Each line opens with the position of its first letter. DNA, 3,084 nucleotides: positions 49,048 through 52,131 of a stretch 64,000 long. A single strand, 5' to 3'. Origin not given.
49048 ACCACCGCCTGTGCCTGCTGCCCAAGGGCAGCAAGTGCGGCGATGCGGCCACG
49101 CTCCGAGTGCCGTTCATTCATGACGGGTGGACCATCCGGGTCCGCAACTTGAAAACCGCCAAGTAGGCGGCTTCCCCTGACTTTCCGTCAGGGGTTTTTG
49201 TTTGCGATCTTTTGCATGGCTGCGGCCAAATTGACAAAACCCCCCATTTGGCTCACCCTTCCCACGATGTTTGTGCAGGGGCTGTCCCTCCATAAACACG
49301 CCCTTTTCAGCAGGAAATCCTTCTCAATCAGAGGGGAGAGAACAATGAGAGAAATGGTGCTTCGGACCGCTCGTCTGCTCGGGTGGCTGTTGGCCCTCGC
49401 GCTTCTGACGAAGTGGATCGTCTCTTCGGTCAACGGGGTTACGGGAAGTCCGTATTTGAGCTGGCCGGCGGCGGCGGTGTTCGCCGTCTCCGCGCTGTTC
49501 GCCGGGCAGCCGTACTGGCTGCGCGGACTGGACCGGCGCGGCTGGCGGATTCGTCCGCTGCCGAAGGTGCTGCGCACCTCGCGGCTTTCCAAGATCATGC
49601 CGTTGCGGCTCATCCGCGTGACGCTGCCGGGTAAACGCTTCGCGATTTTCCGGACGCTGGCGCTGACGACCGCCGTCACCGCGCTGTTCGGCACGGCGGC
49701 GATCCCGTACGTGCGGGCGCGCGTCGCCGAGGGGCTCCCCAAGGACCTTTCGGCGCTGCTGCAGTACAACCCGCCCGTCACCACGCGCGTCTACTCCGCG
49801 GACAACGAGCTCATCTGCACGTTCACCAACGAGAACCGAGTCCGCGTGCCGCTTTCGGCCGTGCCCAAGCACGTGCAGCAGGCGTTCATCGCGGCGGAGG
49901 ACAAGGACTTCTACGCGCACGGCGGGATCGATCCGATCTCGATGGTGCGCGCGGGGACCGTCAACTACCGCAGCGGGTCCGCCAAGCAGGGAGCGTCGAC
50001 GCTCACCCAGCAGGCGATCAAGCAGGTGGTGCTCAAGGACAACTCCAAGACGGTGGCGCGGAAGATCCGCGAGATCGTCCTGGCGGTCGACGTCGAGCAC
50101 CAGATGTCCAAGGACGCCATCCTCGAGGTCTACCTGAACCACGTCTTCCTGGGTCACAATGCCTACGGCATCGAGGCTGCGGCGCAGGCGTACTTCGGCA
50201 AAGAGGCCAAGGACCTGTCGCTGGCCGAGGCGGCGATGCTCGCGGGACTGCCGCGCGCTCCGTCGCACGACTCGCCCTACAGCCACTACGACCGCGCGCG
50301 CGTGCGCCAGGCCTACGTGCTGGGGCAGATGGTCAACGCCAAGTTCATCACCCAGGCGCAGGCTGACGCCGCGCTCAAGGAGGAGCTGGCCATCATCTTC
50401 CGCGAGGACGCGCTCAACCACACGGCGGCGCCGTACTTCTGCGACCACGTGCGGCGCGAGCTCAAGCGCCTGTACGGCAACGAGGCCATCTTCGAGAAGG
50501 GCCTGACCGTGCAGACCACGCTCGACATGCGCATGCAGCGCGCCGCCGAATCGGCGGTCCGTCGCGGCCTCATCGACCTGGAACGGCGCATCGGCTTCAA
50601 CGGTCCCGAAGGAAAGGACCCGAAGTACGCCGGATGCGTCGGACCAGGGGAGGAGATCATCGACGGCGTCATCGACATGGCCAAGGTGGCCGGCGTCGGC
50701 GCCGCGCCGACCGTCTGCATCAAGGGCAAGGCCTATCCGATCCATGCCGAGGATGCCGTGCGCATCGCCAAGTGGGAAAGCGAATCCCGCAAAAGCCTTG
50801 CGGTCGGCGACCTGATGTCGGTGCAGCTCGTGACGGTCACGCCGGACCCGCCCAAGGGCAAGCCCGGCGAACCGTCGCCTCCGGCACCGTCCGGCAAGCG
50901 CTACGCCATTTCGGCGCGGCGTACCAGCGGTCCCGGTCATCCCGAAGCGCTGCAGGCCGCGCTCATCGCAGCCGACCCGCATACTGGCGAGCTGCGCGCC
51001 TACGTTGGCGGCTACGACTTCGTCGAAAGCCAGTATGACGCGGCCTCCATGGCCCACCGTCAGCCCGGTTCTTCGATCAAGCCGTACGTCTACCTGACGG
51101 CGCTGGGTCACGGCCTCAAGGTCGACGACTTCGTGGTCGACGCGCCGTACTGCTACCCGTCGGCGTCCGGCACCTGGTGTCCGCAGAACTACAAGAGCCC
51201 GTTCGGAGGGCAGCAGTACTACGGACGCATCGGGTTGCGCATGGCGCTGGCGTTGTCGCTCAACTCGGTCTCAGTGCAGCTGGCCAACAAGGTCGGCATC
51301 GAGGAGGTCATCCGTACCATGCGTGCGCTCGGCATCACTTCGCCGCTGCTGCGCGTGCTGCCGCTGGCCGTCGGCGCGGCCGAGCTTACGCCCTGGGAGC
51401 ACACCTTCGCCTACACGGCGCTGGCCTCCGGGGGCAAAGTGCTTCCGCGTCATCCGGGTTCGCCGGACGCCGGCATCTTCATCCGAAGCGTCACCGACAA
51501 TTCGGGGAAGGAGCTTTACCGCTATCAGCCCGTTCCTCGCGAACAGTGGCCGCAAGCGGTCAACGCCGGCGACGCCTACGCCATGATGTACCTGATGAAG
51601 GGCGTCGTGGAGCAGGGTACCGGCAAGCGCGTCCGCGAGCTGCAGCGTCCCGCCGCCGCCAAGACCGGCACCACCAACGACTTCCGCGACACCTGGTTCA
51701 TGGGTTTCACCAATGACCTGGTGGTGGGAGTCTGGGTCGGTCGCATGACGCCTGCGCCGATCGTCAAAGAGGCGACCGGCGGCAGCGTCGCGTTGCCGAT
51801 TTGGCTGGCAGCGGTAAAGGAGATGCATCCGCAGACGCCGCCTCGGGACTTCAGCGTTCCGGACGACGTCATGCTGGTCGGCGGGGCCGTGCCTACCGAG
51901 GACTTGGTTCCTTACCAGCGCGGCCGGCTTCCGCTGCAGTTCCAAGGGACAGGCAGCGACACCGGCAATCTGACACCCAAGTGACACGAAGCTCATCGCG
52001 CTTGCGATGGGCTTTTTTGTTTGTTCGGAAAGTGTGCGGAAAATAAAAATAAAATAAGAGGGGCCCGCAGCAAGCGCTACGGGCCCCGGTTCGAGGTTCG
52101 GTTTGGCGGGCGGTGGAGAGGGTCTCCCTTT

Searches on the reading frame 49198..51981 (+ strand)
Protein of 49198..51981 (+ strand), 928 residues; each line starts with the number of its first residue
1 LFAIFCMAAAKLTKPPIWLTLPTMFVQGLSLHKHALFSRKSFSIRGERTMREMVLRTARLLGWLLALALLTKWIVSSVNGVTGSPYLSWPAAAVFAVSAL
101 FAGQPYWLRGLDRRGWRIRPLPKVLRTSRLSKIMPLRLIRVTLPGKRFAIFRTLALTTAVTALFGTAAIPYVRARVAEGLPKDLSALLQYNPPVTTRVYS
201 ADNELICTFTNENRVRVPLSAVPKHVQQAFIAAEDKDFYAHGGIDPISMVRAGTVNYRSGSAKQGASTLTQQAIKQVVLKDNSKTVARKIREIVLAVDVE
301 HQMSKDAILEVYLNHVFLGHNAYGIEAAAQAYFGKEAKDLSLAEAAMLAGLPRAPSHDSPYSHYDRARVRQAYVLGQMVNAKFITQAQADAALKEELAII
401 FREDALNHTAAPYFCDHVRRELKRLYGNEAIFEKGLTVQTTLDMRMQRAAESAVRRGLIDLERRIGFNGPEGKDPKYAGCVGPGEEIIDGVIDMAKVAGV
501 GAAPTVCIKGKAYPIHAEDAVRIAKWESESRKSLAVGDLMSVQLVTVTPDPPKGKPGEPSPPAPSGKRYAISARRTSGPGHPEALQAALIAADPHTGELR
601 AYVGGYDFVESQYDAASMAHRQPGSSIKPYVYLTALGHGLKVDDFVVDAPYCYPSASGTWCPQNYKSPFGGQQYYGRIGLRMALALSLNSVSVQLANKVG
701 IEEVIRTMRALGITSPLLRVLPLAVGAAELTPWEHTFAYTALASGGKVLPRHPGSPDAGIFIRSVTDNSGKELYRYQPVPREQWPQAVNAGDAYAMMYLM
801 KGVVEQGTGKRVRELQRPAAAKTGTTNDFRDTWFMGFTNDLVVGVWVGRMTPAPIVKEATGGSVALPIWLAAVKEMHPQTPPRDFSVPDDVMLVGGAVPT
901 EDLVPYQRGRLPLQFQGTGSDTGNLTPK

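Call 39: search_protein_families(library=pfam, proteins=[window:49198-51981:+], max_evalue=0.0001)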
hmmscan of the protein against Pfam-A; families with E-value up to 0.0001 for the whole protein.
window:49198-51981:+ (928 aa): 2 families
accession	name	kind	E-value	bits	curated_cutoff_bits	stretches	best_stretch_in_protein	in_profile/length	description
PF00912.28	Transgly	-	8e-64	214.8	27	1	204-378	3-177/178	Transglycosylase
PF00905.27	Transpeptidase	-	4.9e-16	59.2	22.1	1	589-840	3-267/299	Penicillin binding protein transpeptidase domain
